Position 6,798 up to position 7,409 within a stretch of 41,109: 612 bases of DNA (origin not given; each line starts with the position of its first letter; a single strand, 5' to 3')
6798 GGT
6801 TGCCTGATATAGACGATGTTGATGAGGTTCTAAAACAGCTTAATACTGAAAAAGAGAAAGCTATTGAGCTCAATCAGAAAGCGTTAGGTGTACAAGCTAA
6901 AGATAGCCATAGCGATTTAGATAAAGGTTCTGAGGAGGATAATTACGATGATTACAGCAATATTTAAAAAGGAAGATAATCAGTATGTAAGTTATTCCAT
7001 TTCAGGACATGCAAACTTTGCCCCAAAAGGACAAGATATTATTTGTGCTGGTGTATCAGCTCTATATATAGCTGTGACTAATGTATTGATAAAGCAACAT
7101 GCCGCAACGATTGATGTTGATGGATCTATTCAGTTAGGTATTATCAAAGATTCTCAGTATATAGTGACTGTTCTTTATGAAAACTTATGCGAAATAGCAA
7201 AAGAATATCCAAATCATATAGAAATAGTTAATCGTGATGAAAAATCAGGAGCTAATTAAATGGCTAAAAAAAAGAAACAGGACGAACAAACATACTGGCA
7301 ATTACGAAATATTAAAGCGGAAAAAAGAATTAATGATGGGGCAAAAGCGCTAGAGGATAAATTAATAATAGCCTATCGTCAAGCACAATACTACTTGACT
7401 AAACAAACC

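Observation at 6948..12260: Phage-encoded Prp-type protease plus three structural proteins carrying the L27-like cleavage motif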

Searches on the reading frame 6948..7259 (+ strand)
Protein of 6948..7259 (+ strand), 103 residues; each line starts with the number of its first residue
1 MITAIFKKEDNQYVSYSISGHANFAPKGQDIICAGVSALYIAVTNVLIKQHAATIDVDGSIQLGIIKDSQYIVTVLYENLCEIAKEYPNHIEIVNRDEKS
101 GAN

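Call 3: search_protein_families(library=pfam, proteins=[window:6948-7259:+], max_evalue=0.01)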
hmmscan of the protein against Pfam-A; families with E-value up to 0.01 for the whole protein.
window:6948-7259:+ (103 aa): 1 family
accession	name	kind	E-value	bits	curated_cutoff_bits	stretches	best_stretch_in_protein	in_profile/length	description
PF04327.17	Peptidase_Prp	-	1.1e-20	74.1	27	1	1-92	1-90/90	Cysteine protease Prp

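Call 4: search_protein_families(library=phrogs, proteins=[window:6948-7259:+], max_evalue=0.001)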
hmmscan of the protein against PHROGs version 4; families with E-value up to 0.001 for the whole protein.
window:6948-7259:+ (103 aa): 1 family
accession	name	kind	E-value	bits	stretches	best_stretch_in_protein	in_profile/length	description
phrog_4478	-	other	3.8e-29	101.8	1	1-96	1-101/102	peptidase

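Call 6: search_solved_structures(query=window:6948-7259:+, max_evalue=0.01, show_alignments=3)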
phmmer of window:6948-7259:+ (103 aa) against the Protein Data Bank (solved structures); distinct sequences matched with E-value up to 0.01: 2.
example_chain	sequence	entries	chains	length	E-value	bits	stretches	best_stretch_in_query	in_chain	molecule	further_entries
2idl_A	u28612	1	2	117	0.00024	24.6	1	1-48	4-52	Hypothetical protein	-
4peo_A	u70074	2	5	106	0.0014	22.2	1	9-57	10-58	Hypothetical protein | Phage-related ribosomal protease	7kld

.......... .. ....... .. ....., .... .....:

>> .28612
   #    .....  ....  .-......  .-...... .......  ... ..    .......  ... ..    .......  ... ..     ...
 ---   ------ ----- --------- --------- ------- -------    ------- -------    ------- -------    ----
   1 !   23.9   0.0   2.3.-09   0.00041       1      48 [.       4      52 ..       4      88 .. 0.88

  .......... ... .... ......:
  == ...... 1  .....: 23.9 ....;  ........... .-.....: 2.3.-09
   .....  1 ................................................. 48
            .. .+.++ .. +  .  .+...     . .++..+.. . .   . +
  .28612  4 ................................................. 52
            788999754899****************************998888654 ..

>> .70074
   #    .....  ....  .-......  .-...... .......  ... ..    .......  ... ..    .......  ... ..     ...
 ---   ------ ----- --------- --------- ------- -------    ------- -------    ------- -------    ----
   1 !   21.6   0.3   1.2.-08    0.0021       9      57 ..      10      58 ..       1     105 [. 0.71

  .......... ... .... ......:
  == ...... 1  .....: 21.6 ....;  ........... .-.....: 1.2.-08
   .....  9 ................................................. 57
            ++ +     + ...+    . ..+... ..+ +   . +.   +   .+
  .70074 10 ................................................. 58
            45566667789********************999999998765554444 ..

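Call 23: search_dna_similar(query=window:6948-7259:+, collection=phages, mode=protein, max_evalue=0.001, max_rows=60, rows=spread)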
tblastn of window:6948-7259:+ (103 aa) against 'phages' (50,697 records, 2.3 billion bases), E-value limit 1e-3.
Records with a match: 29; places in all: 29; records where one place covers at least 80% of the query: 22.
Best place of each record, by identity: 95-99% 3; <60% 26.
By first word of the organism name: Oenococcus 8; Bacteriophage 6; Enterococcus 5; Lactococcus 3; Latilactobacillus 2; Brochothrix 2; Listeria 2; Dorea 1.
By host as written in the record: - 10; Enterococcus faecalis 4; Lactococcus garvieae Lg2 2; Brochothrix thermosphacta 2; Oenococcus oeni Sarco S13 2; Oenococcus oeni 2; Listeria monocytogenes 2; Oenococcus oeni Sarco S11 2; and 3 more.
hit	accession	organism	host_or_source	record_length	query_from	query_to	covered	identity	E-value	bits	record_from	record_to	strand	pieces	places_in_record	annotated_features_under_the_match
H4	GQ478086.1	Enterococcus phage phiFL3A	Enterococcus faecalis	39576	1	103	100%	97.1%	4e-61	205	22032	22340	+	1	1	gp45: ribosomal protein | gp44: portal protein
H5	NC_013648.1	Enterococcus phage phiFL3A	Enterococcus faecalis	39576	1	103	100%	97.1%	4e-61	205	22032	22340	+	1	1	gp45: peptidase | gp44: portal protein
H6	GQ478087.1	Enterococcus phage phiFL3B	Enterococcus faecalis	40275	1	103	100%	97.1%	4e-61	205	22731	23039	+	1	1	gp47: ribosomal protein | gp46: portal protein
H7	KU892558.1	Lactococcus phage PLgT-1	Lactococcus garvieae Lg2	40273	1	93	90%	43.6%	2e-15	76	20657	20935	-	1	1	ribosomal protein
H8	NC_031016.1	Lactococcus phage PLgT-1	Lactococcus garvieae Lg2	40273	1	93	90%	43.6%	2e-15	76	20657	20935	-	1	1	peptidase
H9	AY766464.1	Lactococcus phage TP712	-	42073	1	93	90%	43.0%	3e-16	77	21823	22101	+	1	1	unknown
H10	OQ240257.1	Latilactobacillus phage TMW 1.1365 P3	Latilactobacillus curvatus TMW 1.1365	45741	1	93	90%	42.9%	6e-13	68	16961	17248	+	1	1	hypothetical protein | portal protein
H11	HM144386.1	Brochothrix phage BL3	Brochothrix thermosphacta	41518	1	94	91%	41.1%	2e-12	67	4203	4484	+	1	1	gp6 | gp5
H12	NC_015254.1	Brochothrix phage BL3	Brochothrix thermosphacta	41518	1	94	91%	41.1%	2e-12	67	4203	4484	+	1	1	peptidase | gp5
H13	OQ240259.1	Latilactobacillus phage TMW 1.1447 P1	Latilactobacillus curvatus TMW 1.1447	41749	1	93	90%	40.8%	2e-11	64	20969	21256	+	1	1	hypothetical protein | portal protein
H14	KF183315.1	Oenococcus phage phiS13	Oenococcus oeni Sarco S13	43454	1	93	90%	34.7%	3e-5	46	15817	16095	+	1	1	hypothetical protein | Phage portal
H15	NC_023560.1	Oenococcus phage phiS13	Oenococcus oeni Sarco S13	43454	1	93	90%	34.7%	3e-5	46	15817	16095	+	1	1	peptidase | portal protein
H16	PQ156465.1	Oenococcus phage Krappator27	Oenococcus oeni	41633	1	94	91%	34.3%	5e-7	52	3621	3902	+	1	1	peptidase | portal protein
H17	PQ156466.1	Oenococcus phage Krappator149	Oenococcus oeni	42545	1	94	91%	34.3%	6e-7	51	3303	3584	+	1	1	peptidase | portal protein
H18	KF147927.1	Oenococcus phage phi9805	-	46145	1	93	90%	33.7%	2e-5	47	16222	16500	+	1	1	hypothetical protein | portal protein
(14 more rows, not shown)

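Call 24: get_annotated_region(hit=H9, flank=9000)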
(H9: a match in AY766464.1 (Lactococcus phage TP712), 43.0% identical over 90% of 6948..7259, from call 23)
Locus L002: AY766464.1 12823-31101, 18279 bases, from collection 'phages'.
description: Lactococcus phage TP712, complete sequence.
organism: Lactococcus phage TP712 (NCBI taxid 314021)
taxonomy: Viruses; Duplodnaviria; Heunggongvirae; Uroviricota; Caudoviricetes
host: -; source: -; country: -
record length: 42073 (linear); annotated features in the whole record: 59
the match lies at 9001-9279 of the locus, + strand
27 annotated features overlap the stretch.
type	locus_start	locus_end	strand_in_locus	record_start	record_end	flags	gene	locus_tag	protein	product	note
CDS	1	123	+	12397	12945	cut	-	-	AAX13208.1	unknown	putative; orf24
CDS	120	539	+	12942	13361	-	-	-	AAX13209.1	DUT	dUTPase; putative; orf25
CDS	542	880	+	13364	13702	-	-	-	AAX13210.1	unknown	putative; orf26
CDS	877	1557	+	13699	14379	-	-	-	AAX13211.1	unknown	putative; orf27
CDS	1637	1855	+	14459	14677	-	-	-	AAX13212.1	unknown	putative; orf28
CDS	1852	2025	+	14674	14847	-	-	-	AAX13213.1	unknown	putative; orf29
CDS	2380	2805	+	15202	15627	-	-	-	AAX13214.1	unknown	putative; orf30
CDS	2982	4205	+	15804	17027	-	-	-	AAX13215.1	unknown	putative; orf31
CDS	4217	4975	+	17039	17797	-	-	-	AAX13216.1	unknown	putative; orf32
CDS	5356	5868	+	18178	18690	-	-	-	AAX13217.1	TerS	terminase small subunit; putative; orf33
CDS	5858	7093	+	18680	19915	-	-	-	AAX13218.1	TerL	terminase large subunit; putative; orf34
CDS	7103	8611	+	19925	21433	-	-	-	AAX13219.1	unknown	putative; orf35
CDS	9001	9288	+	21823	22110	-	-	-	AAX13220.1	unknown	putative; orf36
CDS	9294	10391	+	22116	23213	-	-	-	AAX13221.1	unknown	putative; orf37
CDS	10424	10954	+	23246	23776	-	-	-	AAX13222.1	unknown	putative; orf38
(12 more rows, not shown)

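Call 25: get_annotated_region(hit=H12, flank=9000)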
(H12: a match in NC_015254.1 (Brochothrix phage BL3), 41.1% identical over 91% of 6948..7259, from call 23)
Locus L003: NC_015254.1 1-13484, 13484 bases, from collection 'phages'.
description: Brochothrix phage BL3, complete genome.
organism: Brochothrix phage BL3 (NCBI taxid 764562)
taxonomy: Viruses; Duplodnaviria; Heunggongvirae; Uroviricota; Caudoviricetes
host: Brochothrix thermosphacta; source: -; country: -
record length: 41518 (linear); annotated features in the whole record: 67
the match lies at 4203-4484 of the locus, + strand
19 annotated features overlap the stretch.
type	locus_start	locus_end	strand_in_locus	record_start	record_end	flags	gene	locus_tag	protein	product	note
CDS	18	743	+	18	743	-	-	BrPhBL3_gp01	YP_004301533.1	terminase small subunit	putative small terminase subunit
CDS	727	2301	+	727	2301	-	-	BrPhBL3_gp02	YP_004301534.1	terminase large subunit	putative large terminase subunit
CDS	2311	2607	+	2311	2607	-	-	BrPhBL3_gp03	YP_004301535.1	gp3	-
CDS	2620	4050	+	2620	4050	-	-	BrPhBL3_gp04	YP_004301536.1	portal protein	putative portal protein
CDS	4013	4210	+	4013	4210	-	-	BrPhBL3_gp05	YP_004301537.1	gp5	-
CDS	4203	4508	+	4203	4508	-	-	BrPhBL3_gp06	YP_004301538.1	peptidase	-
CDS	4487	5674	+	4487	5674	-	-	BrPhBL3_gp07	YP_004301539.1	minor head protein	putative minor structural protein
CDS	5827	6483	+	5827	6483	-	-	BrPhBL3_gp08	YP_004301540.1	head scaffolding protein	putative scaffold protein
CDS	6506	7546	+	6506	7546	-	-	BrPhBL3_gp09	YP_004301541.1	major head protein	-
CDS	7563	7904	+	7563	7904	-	-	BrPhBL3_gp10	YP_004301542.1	head-tail adaptor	-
CDS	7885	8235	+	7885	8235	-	-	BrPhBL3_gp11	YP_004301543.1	gp11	-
CDS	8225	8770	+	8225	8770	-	-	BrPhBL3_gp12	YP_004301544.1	gp12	-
CDS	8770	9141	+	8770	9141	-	-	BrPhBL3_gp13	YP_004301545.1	gp13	-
CDS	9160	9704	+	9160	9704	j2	-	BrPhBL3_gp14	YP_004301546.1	major tail protein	-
CDS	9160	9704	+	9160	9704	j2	-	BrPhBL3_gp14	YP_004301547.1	major tail protein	-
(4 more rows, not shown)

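Call 26: get_annotated_region(hit=H15, flank=9000)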
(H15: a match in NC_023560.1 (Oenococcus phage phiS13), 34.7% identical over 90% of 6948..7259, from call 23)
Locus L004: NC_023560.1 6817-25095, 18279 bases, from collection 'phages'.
description: Oenococcus phage phiS13, complete genome.
organism: Oenococcus phage phiS13 (NCBI taxid 1432848)
taxonomy: Viruses; Duplodnaviria; Heunggongvirae; Uroviricota; Caudoviricetes; Sozzivirus; Sozzivirus S13
host: Oenococcus oeni Sarco S13; source: -; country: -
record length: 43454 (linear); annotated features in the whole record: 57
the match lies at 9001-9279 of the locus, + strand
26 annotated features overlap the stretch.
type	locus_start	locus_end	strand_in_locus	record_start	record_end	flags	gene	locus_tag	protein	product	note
CDS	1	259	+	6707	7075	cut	-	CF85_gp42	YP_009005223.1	RusA-like Holliday junction resolvase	-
CDS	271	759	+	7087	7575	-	-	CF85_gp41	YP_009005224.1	transcriptional activator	-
CDS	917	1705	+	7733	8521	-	-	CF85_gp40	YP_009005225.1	hypothetical protein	-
CDS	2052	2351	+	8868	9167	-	-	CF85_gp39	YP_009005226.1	hypothetical protein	-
CDS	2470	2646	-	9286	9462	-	-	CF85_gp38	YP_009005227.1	hypothetical protein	-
CDS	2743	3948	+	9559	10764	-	-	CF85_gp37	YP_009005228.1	DNA repair exonuclease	-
CDS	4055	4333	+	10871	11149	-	-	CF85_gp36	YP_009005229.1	hypothetical protein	-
CDS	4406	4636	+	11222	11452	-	-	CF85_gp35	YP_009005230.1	hypothetical protein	-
CDS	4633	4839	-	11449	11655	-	-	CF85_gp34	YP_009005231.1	hypothetical protein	-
CDS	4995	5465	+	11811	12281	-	-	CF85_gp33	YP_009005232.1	prophage protein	-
CDS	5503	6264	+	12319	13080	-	-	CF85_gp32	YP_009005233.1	terminase small subunit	-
CDS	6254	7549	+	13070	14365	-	-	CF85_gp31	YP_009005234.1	terminase large subunit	-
CDS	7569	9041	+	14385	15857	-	-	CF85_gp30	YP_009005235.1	portal protein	-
CDS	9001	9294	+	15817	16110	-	-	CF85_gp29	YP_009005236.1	peptidase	-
CDS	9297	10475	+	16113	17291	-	-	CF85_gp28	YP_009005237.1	minor head protein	similar to Lj965 prophage minor head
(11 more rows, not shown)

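Call 27: get_annotated_region(hit=H10, flank=9000)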
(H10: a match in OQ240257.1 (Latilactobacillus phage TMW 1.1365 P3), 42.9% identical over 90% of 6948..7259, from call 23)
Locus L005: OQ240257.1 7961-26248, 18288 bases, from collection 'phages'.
description: Latilactobacillus phage TMW 1.1365 P3, complete genome.
organism: Latilactobacillus phage TMW 1.1365 P3 (NCBI taxid 3027586)
taxonomy: Viruses; Duplodnaviria; Heunggongvirae; Uroviricota; Caudoviricetes
host: Latilactobacillus curvatus TMW 1.1365; source: virions isolated from purified post-induction lysate of Latilactobacillus curvatus TMW 1.1365; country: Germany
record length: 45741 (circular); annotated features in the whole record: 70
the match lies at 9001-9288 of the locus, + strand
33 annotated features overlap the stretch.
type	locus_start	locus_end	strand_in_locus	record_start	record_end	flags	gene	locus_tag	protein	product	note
CDS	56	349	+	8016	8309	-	-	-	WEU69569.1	hypothetical protein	-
CDS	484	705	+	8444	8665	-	-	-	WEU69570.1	hypothetical protein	-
CDS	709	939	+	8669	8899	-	-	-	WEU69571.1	hypothetical protein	-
CDS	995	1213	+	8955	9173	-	-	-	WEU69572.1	hypothetical protein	-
CDS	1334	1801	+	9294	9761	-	-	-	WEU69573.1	putative holliday junction resolvase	-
CDS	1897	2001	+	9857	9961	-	-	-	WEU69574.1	hypothetical protein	-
CDS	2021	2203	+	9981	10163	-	-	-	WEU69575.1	hypothetical protein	-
CDS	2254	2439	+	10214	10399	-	-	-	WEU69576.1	putative HTH_XRE family transcriptional regulator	-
CDS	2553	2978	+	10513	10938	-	-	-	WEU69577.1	putative transcription regulator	-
CDS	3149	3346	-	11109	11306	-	-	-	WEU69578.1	hypothetical protein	-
CDS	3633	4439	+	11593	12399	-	-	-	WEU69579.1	hypothetical protein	-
CDS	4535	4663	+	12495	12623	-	-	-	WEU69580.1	hypothetical protein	-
CDS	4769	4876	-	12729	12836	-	-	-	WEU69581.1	hypothetical protein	-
CDS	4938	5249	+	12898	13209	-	-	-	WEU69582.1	hypothetical protein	-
CDS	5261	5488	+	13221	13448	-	-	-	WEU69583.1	putative HNH nuclease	-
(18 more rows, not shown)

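Call 47: find_related_loci(query=A1, collection=viral_contigs, flank=8000)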
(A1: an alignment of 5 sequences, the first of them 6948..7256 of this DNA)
Query A1 (103 aa) in viral_contigs; peptide patterns used: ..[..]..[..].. (x = any residue, [..] = any of these).
597 stretches matched a pattern (row limit reached: there are more); 466 encode a relative of the query (tblastn E <= 1e-3); the best 80 are kept; 80 distinct loci.
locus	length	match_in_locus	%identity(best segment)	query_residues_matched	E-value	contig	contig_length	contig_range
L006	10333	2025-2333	100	1-103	8e-66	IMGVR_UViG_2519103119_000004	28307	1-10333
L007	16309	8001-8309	100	1-103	8e-66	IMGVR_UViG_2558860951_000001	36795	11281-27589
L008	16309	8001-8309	99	1-103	4e-65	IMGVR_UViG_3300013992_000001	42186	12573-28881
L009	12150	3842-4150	97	1-103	1e-64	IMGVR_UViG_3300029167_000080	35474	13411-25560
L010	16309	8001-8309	97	1-103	2e-64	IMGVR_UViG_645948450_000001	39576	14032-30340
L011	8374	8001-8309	97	1-103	2e-64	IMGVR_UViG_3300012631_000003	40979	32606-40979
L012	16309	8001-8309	96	1-103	2e-63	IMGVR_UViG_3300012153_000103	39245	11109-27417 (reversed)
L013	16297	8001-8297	71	1-99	3e-44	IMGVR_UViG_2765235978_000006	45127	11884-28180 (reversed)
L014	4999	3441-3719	42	1-93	4e-21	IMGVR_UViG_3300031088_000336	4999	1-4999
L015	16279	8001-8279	42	1-93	3e-21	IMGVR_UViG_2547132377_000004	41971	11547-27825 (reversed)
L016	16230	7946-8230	42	1-94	2e-20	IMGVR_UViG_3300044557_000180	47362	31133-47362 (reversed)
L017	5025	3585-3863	44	1-93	3e-20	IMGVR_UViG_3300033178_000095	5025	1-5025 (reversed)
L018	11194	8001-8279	44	1-93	3e-20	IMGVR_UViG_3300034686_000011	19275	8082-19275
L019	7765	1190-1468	44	1-93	3e-20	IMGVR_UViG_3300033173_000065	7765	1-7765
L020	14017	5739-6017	43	1-93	4e-20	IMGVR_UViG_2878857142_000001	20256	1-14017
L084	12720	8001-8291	35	1-95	1e-12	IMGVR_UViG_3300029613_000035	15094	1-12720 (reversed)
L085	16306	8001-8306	32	15-103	1e-11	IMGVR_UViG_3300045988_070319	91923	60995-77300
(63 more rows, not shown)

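Call 58: find_homologous_proteins(query=window:6948-7256:+, max_evalue=0.001)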
Query window:6948-7256:+ (103 aa): 5 proteins with E <= 0.001 among 5 candidates.
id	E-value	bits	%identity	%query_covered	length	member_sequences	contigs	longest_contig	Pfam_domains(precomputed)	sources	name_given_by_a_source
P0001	4.1e-58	211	99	100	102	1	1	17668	PF04327.18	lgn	-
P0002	7.3e-58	211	97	100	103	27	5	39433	PF04327.18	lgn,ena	-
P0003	1.3e-36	142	83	84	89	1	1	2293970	PF04327.18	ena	-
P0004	5.6e-29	118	100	56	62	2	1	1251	PF04327.18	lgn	-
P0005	4.0e-16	77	50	90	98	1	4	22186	PF04327.18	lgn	-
